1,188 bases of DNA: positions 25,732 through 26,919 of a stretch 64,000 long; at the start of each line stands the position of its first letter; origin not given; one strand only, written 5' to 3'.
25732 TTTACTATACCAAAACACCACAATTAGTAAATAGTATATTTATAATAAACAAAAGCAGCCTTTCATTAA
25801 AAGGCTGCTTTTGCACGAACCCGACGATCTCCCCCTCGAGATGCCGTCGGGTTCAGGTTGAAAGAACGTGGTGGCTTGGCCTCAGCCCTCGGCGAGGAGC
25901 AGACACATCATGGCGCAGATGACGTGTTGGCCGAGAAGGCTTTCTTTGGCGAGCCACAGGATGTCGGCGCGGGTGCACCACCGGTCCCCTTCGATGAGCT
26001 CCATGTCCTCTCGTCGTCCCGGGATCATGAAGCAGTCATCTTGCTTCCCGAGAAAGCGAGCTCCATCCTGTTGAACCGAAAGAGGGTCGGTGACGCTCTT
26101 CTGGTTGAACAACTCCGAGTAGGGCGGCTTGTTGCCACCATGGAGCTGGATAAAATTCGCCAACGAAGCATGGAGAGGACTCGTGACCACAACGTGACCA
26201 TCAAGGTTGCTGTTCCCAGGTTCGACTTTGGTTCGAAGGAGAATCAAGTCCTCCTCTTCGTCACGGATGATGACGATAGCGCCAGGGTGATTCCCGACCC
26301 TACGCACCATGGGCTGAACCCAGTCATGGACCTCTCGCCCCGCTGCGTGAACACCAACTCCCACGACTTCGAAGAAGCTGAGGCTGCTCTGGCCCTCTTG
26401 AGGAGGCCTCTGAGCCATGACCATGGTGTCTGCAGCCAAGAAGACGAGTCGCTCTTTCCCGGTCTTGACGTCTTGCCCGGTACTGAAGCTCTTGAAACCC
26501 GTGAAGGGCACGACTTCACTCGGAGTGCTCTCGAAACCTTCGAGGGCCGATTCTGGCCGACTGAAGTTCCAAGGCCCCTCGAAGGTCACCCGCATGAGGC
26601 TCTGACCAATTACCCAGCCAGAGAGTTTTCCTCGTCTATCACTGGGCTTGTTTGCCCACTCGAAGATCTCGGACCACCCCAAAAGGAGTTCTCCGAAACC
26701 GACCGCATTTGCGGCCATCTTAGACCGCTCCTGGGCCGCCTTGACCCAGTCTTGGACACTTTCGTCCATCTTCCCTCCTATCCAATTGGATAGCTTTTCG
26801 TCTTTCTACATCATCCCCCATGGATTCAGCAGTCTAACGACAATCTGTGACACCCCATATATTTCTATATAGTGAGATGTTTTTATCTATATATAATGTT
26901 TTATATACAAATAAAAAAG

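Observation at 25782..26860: Cassette 2: a 295-aa orphan protein with a 16-nt palindrome at its SD and tandem terminators that share a motif with cassette 1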

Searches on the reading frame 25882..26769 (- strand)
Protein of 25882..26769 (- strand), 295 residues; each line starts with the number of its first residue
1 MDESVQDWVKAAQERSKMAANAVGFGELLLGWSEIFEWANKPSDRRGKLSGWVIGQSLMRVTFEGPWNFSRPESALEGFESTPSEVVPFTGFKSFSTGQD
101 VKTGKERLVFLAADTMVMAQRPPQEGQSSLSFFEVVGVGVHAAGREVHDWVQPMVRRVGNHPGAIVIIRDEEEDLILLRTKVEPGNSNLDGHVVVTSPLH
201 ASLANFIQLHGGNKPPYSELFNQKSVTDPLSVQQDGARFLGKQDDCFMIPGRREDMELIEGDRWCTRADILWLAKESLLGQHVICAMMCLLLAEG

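Call 11: search_protein_families(library=pfam, proteins=[window:25882-26769:-], max_evalue=1)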
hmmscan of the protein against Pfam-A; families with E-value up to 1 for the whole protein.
window:25882-26769:- (295 aa): 1 family
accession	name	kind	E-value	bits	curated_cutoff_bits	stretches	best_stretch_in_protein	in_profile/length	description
PF03559.20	Hexose_dehydrat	-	3.5e-17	62.9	25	1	129-276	41-188/203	NDP-hexose 2,3-dehydratase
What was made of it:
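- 25882..26769 (-): CDS, 295 aa: single-repeat (half-size) NDP-hexose 2,3-dehydratase-like protein. Residues 129-276 are the PF03559 core; about 85 aa are inserted after the N-terminal helix. Pfam PF03559 E=3.5e-17, 62.9 bits against a cutoff of 25 (call 11).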

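Call 12: search_protein_families(library=ncbifam, proteins=[window:25882-26769:-], max_evalue=1)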
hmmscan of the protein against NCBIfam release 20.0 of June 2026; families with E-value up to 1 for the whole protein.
window:25882-26769:- (295 aa): 0 families

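Call 13: find_homologous_proteins(query=window:25882-26769:-)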
Query window:25882-26769:- (295 aa): 19 proteins with E <= 0.001 among 1160 candidates.
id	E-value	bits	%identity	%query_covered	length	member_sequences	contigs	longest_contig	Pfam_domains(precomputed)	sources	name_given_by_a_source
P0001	1.2e-198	676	100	100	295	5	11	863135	PF03559.21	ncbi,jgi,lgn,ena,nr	ncbi:MAG: hypothetical protein HN726_03115 [Candidatus Magasanikbacteria bacterium]|jgi:hypothetical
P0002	4.0e-16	77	39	49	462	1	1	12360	PF03559.21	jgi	-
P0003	1.0e-15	76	35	47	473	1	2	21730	PF03559.21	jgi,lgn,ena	jgi:oxidase EvaA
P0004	1.6e-15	75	37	49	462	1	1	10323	PF03559.21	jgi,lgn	-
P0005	4.9e-15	73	40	38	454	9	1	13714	PF03559.21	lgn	-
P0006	6.3e-15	73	38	48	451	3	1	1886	PF03559.21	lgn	-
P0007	6.5e-15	73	35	49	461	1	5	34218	PF03559.21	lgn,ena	-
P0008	1.9e-14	71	34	49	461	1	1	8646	PF03559.21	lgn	-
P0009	2.0e-14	71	34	49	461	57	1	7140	PF03559.21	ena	-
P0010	2.5e-14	71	36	48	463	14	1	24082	PF03559.21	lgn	-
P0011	3.6e-14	71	32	49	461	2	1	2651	PF03559.21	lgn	-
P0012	8.8e-14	69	37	49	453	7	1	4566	PF03559.21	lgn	-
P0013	1.1e-13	69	35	48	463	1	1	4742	PF03559.21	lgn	-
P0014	1.7e-13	68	34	48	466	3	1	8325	PF03559.21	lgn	-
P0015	3.5e-13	67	35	48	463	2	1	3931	PF03559.21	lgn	-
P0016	1.8e-12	65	36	49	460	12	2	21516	PF03559.21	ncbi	-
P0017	2.2e-12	65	34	42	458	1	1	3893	PF03559.21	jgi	-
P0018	1.2e-11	62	33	60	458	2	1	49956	PF03559.21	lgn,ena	-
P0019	1.8e-11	62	36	38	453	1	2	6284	PF03559.21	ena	-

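Call 14: search_solved_structures(query=window:25882-26769:-, max_evalue=1, show_alignments=2)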
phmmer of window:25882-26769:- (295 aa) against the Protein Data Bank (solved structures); distinct sequences matched with E-value up to 1: 1.
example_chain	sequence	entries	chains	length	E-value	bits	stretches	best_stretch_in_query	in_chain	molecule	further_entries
4j7g_A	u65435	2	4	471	8.3e-12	47.9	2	139-276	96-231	EvaA 2,3-dehydratase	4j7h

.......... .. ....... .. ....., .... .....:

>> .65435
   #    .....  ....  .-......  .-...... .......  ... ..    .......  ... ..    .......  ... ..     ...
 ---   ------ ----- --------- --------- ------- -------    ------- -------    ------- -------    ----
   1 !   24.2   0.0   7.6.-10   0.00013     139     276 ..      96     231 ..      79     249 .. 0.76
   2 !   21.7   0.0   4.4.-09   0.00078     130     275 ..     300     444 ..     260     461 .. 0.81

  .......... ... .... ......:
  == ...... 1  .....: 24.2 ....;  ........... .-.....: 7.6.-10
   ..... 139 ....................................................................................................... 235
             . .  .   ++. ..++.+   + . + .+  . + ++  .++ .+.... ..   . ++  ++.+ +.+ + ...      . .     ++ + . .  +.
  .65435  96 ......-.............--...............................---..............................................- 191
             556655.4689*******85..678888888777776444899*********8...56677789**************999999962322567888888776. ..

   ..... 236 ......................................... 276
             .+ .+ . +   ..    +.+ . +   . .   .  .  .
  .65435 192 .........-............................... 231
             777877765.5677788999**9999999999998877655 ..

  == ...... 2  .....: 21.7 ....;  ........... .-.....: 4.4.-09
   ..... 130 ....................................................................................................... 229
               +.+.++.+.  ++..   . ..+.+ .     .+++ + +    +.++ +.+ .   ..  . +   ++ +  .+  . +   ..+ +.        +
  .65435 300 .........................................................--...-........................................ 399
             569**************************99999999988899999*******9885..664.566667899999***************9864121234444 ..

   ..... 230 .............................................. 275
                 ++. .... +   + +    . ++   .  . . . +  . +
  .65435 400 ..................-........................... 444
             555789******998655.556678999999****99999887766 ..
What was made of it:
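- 25882..26769 (-): EvaA 4J7G E=8e-12 (call 14).
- Pfam PF03559 at 62.9 bits (call 11) and EvaA 4J7G (call 14).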

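Call 17: find_encoding_contigs(protein=window:25882-26769:-, flank=10000, max_places=10)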
Protein window:25882-26769:- (295 aa): 16 contigs read that carry it; 5 places shown.
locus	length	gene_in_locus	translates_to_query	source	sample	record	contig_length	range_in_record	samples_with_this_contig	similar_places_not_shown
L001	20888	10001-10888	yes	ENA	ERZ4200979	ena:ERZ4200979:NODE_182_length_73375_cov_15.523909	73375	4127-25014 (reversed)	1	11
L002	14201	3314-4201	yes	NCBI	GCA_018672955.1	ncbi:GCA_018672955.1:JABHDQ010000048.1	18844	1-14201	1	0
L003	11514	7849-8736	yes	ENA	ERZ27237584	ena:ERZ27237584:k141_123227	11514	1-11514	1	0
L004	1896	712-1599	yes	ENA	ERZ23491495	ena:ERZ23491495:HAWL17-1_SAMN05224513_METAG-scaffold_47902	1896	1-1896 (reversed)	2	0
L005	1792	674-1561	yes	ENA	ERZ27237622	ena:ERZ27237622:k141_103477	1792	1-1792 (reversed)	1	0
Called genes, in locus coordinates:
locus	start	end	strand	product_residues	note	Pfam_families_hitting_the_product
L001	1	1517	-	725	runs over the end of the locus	-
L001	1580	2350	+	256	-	PF13489:Methyltransf_23, PF13847:Methyltransf_31, PF08241:Methyltransf_11, PF08242:Methyltransf_12, PF13649:Methyltransf_25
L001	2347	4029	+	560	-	PF13231:PMT_2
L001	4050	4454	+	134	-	PF11969:DcpS_C, PF01230:HIT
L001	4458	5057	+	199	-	PF28549:NDPSase_N (weak), PF00293:NUDIX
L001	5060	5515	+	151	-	PF08818:DUF1801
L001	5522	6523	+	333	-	-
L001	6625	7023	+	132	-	PF14667:Polysacc_synt_C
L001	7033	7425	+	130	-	-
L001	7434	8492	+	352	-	PF01073:3Beta_HSD, PF01370:Epimerase, PF02719:Polysacc_synt_2, PF04321:RmlD_sub_bind, PF07993:NAD_binding_4, PF13460:NAD_binding_10 (weak), PF16363:GDP_Man_Dehyd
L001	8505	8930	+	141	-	PF05523:FdtA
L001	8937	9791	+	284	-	PF01370:Epimerase, PF04321:RmlD_sub_bind, PF16363:GDP_Man_Dehyd, PF02719:Polysacc_synt_2 (weak), PF07993:NAD_binding_4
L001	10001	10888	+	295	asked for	PF03559:Hexose_dehydrat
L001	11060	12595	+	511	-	PF13687:DUF4153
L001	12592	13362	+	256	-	PF03372:Exo_endo_phos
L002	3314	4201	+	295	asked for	PF03559:Hexose_dehydrat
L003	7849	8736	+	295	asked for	PF03559:Hexose_dehydrat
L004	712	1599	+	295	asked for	PF03559:Hexose_dehydrat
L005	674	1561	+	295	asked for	PF03559:Hexose_dehydrat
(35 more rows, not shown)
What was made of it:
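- On NDP-hexose 2,3-dehydratase (PF03559, EvaA type): RmlB-like gene about 1.5 kb upstream (call 17).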

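Call 37: predict_structure(protein=window:25882-26769:-)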
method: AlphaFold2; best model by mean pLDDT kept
length: 295 residues; sequences in the alignment: 1
mean_pLDDT: 34.8   pTM: 0.25
mean pLDDT of the five models: 34.8, 28.9, 28.6, 28.2, 27.5
residues with pLDDT >= 90: 0; 70-90: 0; 50-70: 4; < 50: 291
segments of 3 or more residues with pLDDT < 50: 1-271, 275-278, 280-286, 288-295
pLDDT, mean of each block of 10 residues (from residue 1): 44 32 29 28 36 30 36 28 23 28 30 32 35 35 38 42 41 39 35 37 35 31 30 30 33 37 43 48 43 37
secondary structure, 60 per line:
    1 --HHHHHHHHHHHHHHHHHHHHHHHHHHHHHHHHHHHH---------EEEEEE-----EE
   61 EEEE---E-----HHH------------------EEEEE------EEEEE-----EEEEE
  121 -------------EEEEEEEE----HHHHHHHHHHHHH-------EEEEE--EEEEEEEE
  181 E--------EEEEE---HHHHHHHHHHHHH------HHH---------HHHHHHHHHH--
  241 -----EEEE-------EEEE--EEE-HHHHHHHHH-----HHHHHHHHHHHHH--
elements in order: H3-38 E48-53 E59-64 E95-99 E106-110 E116-120 E134-141 H146-158 E166-170 E173-181 E190-194 H198-210 H229-238 E246-249 E257-260 E263-265 H267-275 H281-293

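Call 42: search_protein_families(library=phrogs, proteins=[window:25882-26769:-], max_evalue=0.1)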
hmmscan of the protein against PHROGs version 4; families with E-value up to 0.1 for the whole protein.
window:25882-26769:- (295 aa): 0 families

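Call 43: search_protein_families(library=padloc, proteins=[window:25882-26769:-], max_evalue=0.1)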
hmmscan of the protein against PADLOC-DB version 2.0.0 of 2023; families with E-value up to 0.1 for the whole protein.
window:25882-26769:- (295 aa): 0 families

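Call 46: search_protein_representatives(protein=window:25882-26769:-)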
Query: 295 residues. Proteins with E-value up to 0.001 (for the whole library): 437; up to 1e-10: 91; up to 1e-30: 1. The best 150 are listed.
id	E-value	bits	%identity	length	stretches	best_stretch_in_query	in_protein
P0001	3.8e-199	676.1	100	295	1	1-295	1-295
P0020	2.3e-22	95.8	33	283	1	5-292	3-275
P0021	1.1e-21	93.5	34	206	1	126-289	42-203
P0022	4.1e-21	91.6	30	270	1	3-289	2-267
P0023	1.6e-19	86.4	36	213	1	124-289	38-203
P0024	4.0e-18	81.8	31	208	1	126-291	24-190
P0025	6.7e-18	81.1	35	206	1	130-292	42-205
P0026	2.9e-17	79.0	31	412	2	129-276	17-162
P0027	6.2e-17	77.9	32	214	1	127-286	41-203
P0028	6.7e-17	77.8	31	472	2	83-280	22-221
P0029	9.0e-17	77.4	35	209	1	131-284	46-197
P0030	1.1e-16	77.2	33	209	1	126-291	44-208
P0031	1.8e-16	76.4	38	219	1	129-272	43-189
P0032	2.4e-16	76.0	29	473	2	125-282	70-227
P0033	3.5e-16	75.4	29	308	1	67-286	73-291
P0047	2.8e-14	69.2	31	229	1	106-289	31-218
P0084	1.0e-11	60.8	31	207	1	126-270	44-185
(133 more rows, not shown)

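Call 47: predict_structure(alignment_id=A2)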
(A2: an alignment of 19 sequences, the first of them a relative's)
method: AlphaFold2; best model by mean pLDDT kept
length: 295 residues; sequences in the alignment: 19
mean_pLDDT: 42.1   pTM: 0.24
mean pLDDT of the five models: 42.1, 40.8, 35.2, 34.7, 33.6
residues with pLDDT >= 90: 0; 70-90: 0; 50-70: 72; < 50: 223
segments of 3 or more residues with pLDDT < 50: 22-27, 45-49, 79-83, 85-207, 209-211, 213-265, 277-295
pLDDT, mean of each block of 10 residues (from residue 1): 59 55 48 55 48 55 56 55 47 38 32 30 31 37 36 37 33 36 37 37 46 45 33 32 31 39 48 50 40 33
secondary structure, 60 per line:
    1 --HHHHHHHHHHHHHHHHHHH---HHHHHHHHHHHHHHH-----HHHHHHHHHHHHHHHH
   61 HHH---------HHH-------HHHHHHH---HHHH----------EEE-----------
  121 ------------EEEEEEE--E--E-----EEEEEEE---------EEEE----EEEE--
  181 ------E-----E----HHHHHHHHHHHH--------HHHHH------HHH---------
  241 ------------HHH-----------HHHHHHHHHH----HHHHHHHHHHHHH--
elements in order: H3-21 H25-39 H45-63 H83-89 H93-96 E107-109 E133-139 E151-157 E167-170 E175-178 H198-209 H218-222 H267-276 H281-293
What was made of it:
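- On NDP-hexose 2,3-dehydratase (PF03559, EvaA type): Both AlphaFold2 runs gave pLDDT 35 and 42 (calls 37, 47).
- Both AlphaFold runs failed (pLDDT 35 and 42; calls 37, 47), so the Nudix fold, the dimer and the pocket are all inferred.
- Tried and rejected: No fold search was made (calls 37, 47).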

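Call 49: list_cluster_members(proteins=[P0001, P0020, P0022, P0033, P0021, P0023, P0024, P0025, P0027, P0047])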
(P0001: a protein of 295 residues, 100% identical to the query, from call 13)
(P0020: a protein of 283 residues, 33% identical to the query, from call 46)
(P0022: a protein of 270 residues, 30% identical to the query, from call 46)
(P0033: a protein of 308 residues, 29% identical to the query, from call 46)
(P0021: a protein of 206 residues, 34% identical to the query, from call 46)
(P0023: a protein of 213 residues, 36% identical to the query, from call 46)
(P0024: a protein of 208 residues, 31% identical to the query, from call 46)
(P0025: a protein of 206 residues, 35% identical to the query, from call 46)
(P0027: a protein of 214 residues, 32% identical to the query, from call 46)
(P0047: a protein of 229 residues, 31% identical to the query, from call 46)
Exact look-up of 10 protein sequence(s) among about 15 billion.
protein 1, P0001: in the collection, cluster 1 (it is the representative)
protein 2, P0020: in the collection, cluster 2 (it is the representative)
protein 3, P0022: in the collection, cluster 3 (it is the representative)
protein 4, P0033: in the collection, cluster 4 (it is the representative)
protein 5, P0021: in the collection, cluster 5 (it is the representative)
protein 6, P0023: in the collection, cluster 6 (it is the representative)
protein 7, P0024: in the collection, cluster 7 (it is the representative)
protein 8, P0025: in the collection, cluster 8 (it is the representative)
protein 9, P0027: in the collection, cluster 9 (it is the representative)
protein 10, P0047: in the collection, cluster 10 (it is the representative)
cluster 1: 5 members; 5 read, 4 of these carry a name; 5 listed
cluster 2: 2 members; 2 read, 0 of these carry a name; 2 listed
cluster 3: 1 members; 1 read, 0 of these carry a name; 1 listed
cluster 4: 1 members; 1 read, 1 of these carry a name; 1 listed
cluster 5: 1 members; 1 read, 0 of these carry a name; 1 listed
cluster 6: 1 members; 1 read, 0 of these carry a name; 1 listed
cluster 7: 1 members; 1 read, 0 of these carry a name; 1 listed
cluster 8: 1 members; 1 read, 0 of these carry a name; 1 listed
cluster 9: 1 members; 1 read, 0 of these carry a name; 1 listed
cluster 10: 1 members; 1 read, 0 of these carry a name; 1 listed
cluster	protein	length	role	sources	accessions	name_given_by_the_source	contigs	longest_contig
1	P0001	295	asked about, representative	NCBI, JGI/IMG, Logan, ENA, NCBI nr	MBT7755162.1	MAG: hypothetical protein HN726_03115 [Candidatus Magasanikbacteria bacterium] | hypothetical protein | hypothetical protein [Candidatus Magasanikbacteria bacterium]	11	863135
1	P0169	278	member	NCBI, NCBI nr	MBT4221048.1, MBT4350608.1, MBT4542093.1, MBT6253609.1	MAG: hypothetical protein HOC34_04015 [Candidatus Magasanikbacteria bacterium] | hypothetical protein [Candidatus Magasanikbacteria bacterium]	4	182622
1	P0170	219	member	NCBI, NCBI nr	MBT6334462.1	MAG: hypothetical protein HOJ29_00550, partial [Candidatus Magasanikbacteria bacterium] | hypothetical protein [Candidatus Magasanikbacteria bacterium]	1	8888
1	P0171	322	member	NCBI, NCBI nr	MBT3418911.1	MAG: hypothetical protein HN429_01230 [Candidatus Magasanikbacteria bacterium] | hypothetical protein [Candidatus Magasanikbacteria bacterium]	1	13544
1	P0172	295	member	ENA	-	-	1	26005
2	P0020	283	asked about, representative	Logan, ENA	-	-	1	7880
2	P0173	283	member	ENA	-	-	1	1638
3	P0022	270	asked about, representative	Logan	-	-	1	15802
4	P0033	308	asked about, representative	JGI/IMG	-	hypothetical protein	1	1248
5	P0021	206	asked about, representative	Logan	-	-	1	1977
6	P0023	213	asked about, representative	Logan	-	-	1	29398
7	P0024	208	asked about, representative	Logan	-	-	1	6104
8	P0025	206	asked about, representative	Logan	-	-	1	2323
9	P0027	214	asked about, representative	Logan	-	-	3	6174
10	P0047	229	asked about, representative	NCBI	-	-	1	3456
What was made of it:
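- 25882..26769 (-): A 100% identical protein is annotated as hypothetical in Candidatus Magasanikbacteria MAGs (calls 13, 49).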

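Call 51: find_encoding_contigs(protein=P0172, flank=6000, max_places=4)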
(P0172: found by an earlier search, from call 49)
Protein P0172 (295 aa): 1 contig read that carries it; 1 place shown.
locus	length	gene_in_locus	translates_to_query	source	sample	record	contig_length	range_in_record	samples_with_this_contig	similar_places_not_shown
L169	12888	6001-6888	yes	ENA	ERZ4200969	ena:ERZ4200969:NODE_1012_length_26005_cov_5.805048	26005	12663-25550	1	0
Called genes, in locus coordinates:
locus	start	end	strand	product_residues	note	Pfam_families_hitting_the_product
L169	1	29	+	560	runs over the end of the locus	PF13231:PMT_2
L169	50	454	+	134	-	PF11969:DcpS_C, PF01230:HIT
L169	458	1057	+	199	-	PF28549:NDPSase_N (weak), PF00293:NUDIX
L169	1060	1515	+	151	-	PF08818:DUF1801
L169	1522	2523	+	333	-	-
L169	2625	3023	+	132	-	PF14667:Polysacc_synt_C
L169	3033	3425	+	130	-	-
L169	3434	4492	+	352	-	PF01073:3Beta_HSD, PF01370:Epimerase, PF02719:Polysacc_synt_2, PF04321:RmlD_sub_bind, PF07993:NAD_binding_4, PF13460:NAD_binding_10 (weak), PF16363:GDP_Man_Dehyd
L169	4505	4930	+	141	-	PF05523:FdtA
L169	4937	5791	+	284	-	PF01370:Epimerase, PF04321:RmlD_sub_bind, PF16363:GDP_Man_Dehyd, PF02719:Polysacc_synt_2 (weak), PF07993:NAD_binding_4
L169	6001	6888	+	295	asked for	PF03559:Hexose_dehydrat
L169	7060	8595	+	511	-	PF13687:DUF4153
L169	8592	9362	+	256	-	PF03372:Exo_endo_phos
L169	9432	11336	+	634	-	PF01411:tRNA-synt_2c, PF07973:tRNA_SAD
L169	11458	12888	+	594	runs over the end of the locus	PF01807:Zn_ribbon_DnaG, PF08275:DNAG_N, PF01751:Toprim, PF13662:Toprim_4, PF13155:Toprim_2, PF10410:DnaB_bind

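Call 52: find_encoding_contigs(protein=P0171, flank=10000, max_places=4)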
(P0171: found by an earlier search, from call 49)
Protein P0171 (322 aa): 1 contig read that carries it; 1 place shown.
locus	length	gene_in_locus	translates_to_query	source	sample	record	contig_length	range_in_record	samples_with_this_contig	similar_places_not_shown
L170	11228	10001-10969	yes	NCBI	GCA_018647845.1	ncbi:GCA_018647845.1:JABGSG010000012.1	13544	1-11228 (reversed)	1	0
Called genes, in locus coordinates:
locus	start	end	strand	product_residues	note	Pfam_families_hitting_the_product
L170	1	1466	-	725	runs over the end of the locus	-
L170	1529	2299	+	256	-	PF13489:Methyltransf_23, PF13847:Methyltransf_31, PF08241:Methyltransf_11, PF08242:Methyltransf_12, PF13649:Methyltransf_25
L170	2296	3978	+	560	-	PF13231:PMT_2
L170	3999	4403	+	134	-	PF11969:DcpS_C, PF01230:HIT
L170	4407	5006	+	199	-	PF28549:NDPSase_N (weak), PF00293:NUDIX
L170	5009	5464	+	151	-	PF08818:DUF1801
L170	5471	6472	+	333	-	-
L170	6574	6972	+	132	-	PF14667:Polysacc_synt_C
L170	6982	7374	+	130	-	-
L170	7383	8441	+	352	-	PF01073:3Beta_HSD, PF01370:Epimerase, PF02719:Polysacc_synt_2, PF04321:RmlD_sub_bind, PF07993:NAD_binding_4, PF13460:NAD_binding_10 (weak), PF16363:GDP_Man_Dehyd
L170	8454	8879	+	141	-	PF05523:FdtA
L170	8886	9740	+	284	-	PF01370:Epimerase, PF04321:RmlD_sub_bind, PF16363:GDP_Man_Dehyd, PF02719:Polysacc_synt_2 (weak), PF07993:NAD_binding_4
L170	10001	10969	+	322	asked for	PF03559:Hexose_dehydrat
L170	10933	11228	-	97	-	PF01075:Glyco_transf_9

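Call 54: find_encoding_contigs(protein=P0022, flank=8000, max_places=3)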
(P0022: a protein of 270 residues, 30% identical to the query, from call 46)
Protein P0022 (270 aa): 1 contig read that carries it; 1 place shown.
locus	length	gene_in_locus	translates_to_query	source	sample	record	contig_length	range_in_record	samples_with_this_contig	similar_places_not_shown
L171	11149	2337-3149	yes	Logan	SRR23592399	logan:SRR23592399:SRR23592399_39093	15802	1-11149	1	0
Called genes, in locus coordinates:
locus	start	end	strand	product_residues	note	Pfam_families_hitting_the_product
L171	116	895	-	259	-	PF00149:Metallophos, PF12850:Metallophos_2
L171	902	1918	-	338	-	PF00044:Gp_dh_N, PF02800:Gp_dh_C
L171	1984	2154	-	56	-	-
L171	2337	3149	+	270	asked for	PF03559:Hexose_dehydrat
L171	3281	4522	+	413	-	-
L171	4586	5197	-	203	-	PF00889:EF_TS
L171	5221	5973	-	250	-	PF00318:Ribosomal_S2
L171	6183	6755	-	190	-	-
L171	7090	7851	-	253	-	-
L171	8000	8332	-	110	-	-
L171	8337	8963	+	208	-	-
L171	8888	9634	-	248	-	-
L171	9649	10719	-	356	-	PF03462:PCRF, PF00472:RF-1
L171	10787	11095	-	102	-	PF01197:Ribosomal_L31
